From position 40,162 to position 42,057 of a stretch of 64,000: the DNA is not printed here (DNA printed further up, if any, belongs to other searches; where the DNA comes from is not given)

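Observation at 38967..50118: Hdr/Flx-type flavin-FeS module fused in one gene string to an FrdAB-like pair, an AAE (SucE/AspT-family) permease and ldh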

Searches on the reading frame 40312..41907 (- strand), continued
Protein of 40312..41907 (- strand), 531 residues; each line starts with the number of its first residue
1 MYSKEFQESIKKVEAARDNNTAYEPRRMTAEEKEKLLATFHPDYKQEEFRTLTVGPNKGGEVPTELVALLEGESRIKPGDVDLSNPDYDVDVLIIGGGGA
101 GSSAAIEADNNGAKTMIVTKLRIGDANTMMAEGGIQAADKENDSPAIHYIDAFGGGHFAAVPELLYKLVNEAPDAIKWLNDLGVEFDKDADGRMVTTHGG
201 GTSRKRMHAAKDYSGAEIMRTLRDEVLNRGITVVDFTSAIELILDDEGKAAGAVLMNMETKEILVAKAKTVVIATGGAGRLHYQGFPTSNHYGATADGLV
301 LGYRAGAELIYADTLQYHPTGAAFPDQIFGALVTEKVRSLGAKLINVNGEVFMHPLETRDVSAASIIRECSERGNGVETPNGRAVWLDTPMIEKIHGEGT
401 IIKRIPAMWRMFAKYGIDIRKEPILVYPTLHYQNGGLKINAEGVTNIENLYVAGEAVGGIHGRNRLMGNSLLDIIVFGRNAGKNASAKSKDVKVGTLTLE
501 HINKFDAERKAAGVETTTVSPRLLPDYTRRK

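Call 45: search_protein_families(library=pfam, proteins=[L069:3761-4693:+, L069:5141-5890:+, L069:6326-7954:+, L069:8079-9179:+, L069:9247-9987:+, L069:11620-11967:+, L069:12109-12987:+, L069:13345-14733:+, L069:14669-17194:+], max_evalue=0.000001)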
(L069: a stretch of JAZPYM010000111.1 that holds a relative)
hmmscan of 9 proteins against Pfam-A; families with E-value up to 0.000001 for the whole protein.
L069:3761-4693:+ (310 aa): 2 families
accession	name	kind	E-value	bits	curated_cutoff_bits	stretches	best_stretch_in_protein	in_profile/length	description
PF02729.26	OTCace_N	-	5.4e-48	163.3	29.9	1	2-141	1-147/148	Aspartate/ornithine carbamoyltransferase, carbamoyl-P binding domain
PF00185.30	OTCace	-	4.5e-27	95.5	29.4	1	149-298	2-155/157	Aspartate/ornithine carbamoyltransferase, Asp/Orn binding domain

L069:5141-5890:+ (249 aa): 3 families
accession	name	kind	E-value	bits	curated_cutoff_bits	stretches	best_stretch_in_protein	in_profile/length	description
PF00639.27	Rotamase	-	4.5e-25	88.9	21.7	1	125-203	17-96/97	PPIC-type PPIASE domain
PF13616.12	Rotamase_3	-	1.3e-22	81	22.5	1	110-205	11-115/116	PPIC-type PPIASE domain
PF13145.12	Rotamase_2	-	1.9e-21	77.5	27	1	95-218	1-121/121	PPIC-type PPIASE domain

L069:6326-7954:+ (542 aa): 3 families
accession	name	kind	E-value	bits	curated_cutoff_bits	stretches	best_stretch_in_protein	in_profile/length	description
PF02896.24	PEP-utilizers_C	-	6.8e-110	367.3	22.8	1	251-539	3-291/293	PEP-utilising enzyme, PEP-binding domain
PF05524.18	PEP-utilisers_N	-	2.5e-29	102.3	24.4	1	5-126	1-121/121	PEP-utilising enzyme, N-terminal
PF00391.29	PEP-utilizers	-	4.5e-23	81.1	23.1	1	153-224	3-72/72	PEP-utilising enzyme, mobile domain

L069:8079-9179:+ (366 aa): 1 family
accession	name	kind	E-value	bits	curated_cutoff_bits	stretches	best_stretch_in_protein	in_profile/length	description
PF03600.22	CitMHS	-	1.5e-24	87.2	31.9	1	4-296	6-310/336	Citrate transporter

L069:9247-9987:+ (246 aa): 4 families
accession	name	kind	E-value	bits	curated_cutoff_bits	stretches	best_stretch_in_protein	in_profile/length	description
PF13183.11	Fer4_8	-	6e-08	33.6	27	0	66-146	8-68/68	4Fe-4S dicluster domain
PF12838.12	Fer4_7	-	6.4e-07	30.2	27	1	132-184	2-52/52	4Fe-4S dicluster domain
PF13510.11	Fer2_4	-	6.9e-07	29.7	22.8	1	25-99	2-79/82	2Fe-2S iron-sulfur cluster binding domain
PF13187.11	Fer4_9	-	7e-07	29.6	27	1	131-183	1-50/52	4Fe-4S dicluster domain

L069:11620-11967:+ (115 aa): 0 families

L069:12109-12987:+ (292 aa): 1 family
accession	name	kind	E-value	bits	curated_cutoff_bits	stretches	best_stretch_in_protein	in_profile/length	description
PF00753.33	Lactamase_B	-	1.5e-24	87.5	22.7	1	17-210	8-196/196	Metallo-beta-lactamase superfamily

L069:13345-14733:+ (462 aa): 2 families
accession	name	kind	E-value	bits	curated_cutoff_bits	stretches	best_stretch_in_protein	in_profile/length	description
PF08502.15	LeuA_dimer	-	3e-31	108.5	24.9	1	331-457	4-130/131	LeuA allosteric (dimerisation) domain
PF00682.25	HMGL-like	-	2.1e-27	96.6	29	1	23-226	21-222/260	HMGL-like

L069:14669-17194:+ (841 aa): 3 families
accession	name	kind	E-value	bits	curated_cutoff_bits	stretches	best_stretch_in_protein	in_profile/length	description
PF00501.34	AMP-binding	-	3.7e-95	319.4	29.9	1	309-697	3-384/384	AMP-binding enzyme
PF13193.12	AMP-binding_C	-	1.5e-14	55.1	24.5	1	748-823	1-76/76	AMP-binding enzyme C-terminal domain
PF01261.30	AP_endonuc_2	-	8.7e-12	45.7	31.1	1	42-252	2-231/249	Xylose isomerase-like TIM barrel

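Call 50: find_related_loci(query=A2, collection=metagenome_contigs, flank=10000)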
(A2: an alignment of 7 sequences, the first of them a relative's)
Query A2 (542 aa) in metagenome_contigs; peptide patterns used: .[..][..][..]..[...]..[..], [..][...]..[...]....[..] (x = any residue, [..] = any of these).
600 stretches matched a pattern (row limit reached: there are more); 550 encode a relative of the query (tblastn E <= 1e-3); the best 80 are kept; 80 distinct loci.
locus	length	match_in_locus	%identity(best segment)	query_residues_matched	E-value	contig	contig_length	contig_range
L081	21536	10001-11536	46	16-523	2e-129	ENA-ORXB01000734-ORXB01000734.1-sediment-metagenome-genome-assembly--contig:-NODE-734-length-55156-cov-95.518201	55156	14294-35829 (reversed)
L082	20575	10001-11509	46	21-520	1e-128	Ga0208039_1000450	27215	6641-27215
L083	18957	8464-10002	45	21-539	2e-128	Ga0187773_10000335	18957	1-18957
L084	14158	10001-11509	46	21-520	6e-128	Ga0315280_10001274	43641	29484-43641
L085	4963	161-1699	44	16-524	6e-129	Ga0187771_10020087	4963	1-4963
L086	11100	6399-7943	45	4-521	4e-126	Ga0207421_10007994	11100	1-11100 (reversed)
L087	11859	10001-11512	45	21-521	7e-124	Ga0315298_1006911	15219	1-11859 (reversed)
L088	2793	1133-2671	43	29-537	2e-129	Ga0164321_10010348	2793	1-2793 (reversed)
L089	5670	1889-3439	42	21-532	7e-123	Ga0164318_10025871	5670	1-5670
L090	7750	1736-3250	45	21-521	4e-122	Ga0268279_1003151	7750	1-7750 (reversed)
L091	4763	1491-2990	47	21-520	5e-123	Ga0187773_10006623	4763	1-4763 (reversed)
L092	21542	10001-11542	44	21-529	1e-121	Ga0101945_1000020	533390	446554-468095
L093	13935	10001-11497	46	20-521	7e-122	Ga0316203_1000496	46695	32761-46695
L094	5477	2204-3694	46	28-521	6e-122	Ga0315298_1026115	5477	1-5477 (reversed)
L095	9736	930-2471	43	21-529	5e-121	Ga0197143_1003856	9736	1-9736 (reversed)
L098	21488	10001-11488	44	28-520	1e-120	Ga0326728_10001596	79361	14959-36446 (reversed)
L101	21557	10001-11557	44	21-532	7e-120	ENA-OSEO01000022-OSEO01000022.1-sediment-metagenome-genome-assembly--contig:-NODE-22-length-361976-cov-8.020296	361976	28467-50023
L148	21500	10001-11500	44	21-521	8e-115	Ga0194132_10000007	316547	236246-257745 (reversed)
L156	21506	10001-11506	43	21-521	3e-114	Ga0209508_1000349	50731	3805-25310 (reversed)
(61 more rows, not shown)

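Call 54: search_protein_families(library=pfam, proteins=[L098:15244-16200:+, L098:16197-17657:+, L098:17555-18157:+, L098:18183-19061:+, L098:19192-21276:+, L098:8782-9165:+, L098:4367-5764:+, L101:3474-5312:+, L101:1874-3472:+, L101:11685-13046:+], max_evalue=0.000001)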
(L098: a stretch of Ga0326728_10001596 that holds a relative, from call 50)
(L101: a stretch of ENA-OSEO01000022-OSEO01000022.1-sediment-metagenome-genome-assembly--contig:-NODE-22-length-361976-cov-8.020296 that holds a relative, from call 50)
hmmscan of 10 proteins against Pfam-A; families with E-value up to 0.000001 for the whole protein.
L098:15244-16200:+ (318 aa): 1 family
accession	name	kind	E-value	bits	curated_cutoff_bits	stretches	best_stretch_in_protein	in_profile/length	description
PF01058.29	Oxidored_q6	-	5.7e-25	87.9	27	1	14-180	1-128/128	NADH ubiquinone oxidoreductase, 20 Kd subunit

L098:16197-17657:+ (486 aa): 1 family
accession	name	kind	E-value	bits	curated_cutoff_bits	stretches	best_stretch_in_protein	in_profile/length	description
PF00374.24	NiFeSe_Hases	-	7.1e-39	134.5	25.8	2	39-117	1-79/508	Nickel-dependent hydrogenase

L098:17555-18157:+ (200 aa): 1 family
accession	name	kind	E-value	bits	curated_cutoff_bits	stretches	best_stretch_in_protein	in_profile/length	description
PF01750.23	HycI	-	1.3e-07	32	23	1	64-191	1-129/130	Hydrogenase maturation protease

L098:18183-19061:+ (292 aa): 1 family
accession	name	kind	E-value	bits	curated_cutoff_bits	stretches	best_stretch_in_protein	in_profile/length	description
PF02900.23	LigB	-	1.8e-24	86.7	26.3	1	20-279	4-262/269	Catalytic LigB subunit of aromatic ring-opening dioxygenase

L098:19192-21276:+ (694 aa): 10 families
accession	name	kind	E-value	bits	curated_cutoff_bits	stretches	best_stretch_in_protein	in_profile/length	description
PF07992.20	Pyr_redox_2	-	1.3e-24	87.6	26.1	1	123-391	2-255/291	Pyridine nucleotide-disulphide oxidoreductase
PF13510.11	Fer2_4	-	8.8e-23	80.6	22.8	1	23-98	4-79/82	2Fe-2S iron-sulfur cluster binding domain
PF12831.13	FAD_oxidored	-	1.1e-10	41.9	27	0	123-170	1-48/416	FAD dependent oxidoreductase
PF03486.20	HI0933_like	-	2.1e-08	34.3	50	0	123-162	2-41/244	HI0933-like protein Rossmann domain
PF01494.25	FAD_binding_3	-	8.4e-08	32.3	22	0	122-152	2-32/349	FAD binding domain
PF00070.33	Pyr_redox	-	9.4e-08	32.9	22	0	271-343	1-80/82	Pyridine nucleotide-disulphide oxidoreductase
PF04324.20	Fer2_BFD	-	9.6e-08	32.7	26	1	613-663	3-50/50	BFD-like [2Fe-2S] binding domain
PF13450.12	NAD_binding_8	-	2.1e-07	31.6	21.9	0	126-165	1-40/68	NAD(P)-binding Rossmann-like domain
PF01946.23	Thi4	-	2.2e-07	30.8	26.2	0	120-162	16-59/235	Thi4 family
PF01266.30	DAO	-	2.7e-07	30.9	27.9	0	271-306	1-35/353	FAD dependent oxidoreductase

L098:8782-9165:+ (127 aa): 7 families
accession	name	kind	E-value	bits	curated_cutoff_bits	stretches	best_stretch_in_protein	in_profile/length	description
PF00037.32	Fer4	-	7.9e-13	48.1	21.1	0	98-118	3-23/24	4Fe-4S binding domain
PF12838.12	Fer4_7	-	1.9e-10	41.5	27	1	65-114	1-49/52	4Fe-4S dicluster domain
PF13237.11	Fer4_10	-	6.4e-09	36.1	25.5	1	59-114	2-53/53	4Fe-4S dicluster domain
PF12837.12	Fer4_6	-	1.2e-08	34.9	25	0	99-115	5-21/24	4Fe-4S binding domain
PF12797.12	Fer4_2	-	1.5e-08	34.4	24.5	0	96-114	3-21/22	4Fe-4S binding domain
PF25160.1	LdpA_Fe-S-bd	-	1.8e-08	34.5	27.6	0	60-84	22-46/49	LdpA Fe-S cluster-binding domain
PF13187.11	Fer4_9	-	1.4e-07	31.9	27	1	65-116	1-50/52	4Fe-4S dicluster domain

L098:4367-5764:+ (465 aa): 2 families
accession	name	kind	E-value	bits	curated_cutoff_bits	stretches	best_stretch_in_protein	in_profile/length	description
PF03972.19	MmgE_PrpD_N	-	8.5e-72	241.7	32.1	1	6-243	1-237/244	MmgE/PrpD N-terminal domain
PF19305.4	MmgE_PrpD_C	-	4.8e-42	144.1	32.1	1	269-437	1-169/173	MmgE/PrpD C-terminal domain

L101:3474-5312:+ (612 aa): 7 families
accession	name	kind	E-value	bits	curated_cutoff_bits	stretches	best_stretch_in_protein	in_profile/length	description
PF13646.12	HEAT_2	-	8.8e-88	289.2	27.7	8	175-257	3-87/88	HEAT repeats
PF02985.28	HEAT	-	7.9e-42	137.7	23.5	0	205-231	3-29/31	HEAT repeat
PF03130.22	HEAT_PBS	-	3.9e-38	126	20.9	0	187-213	1-27/27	PBS lyase HEAT-like repeat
PF13513.12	HEAT_EZ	-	2e-19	70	27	0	187-229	3-55/55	HEAT-like repeat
PF00514.29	Arm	-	6.8e-13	48.6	20.6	0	415-446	8-39/41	Armadillo/beta-catenin-like repeat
PF12717.13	Cnd1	-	3.5e-08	34.1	26.4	0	187-252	2-77/162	non-SMC mitotic condensation complex subunit 1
PF01602.26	Adaptin_N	-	2.3e-07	30.2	37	0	285-454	100-264/524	Adaptin N terminal region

L101:1874-3472:+ (532 aa): 0 families

L101:11685-13046:+ (453 aa): 3 families
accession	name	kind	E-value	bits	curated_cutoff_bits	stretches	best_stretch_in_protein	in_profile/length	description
PF01855.24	POR_N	-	4.5e-71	239.7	27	1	87-317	1-224/231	Pyruvate flavodoxin/ferredoxin oxidoreductase, thiamine diP-bdg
PF17147.9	PFOR_II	-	2.5e-21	76.4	27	1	347-438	1-99/102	Pyruvate:ferredoxin oxidoreductase core domain II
PF02780.25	Transketolase_C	-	2.3e-09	37.6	25.9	1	345-408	8-71/124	Transketolase, C-terminal domain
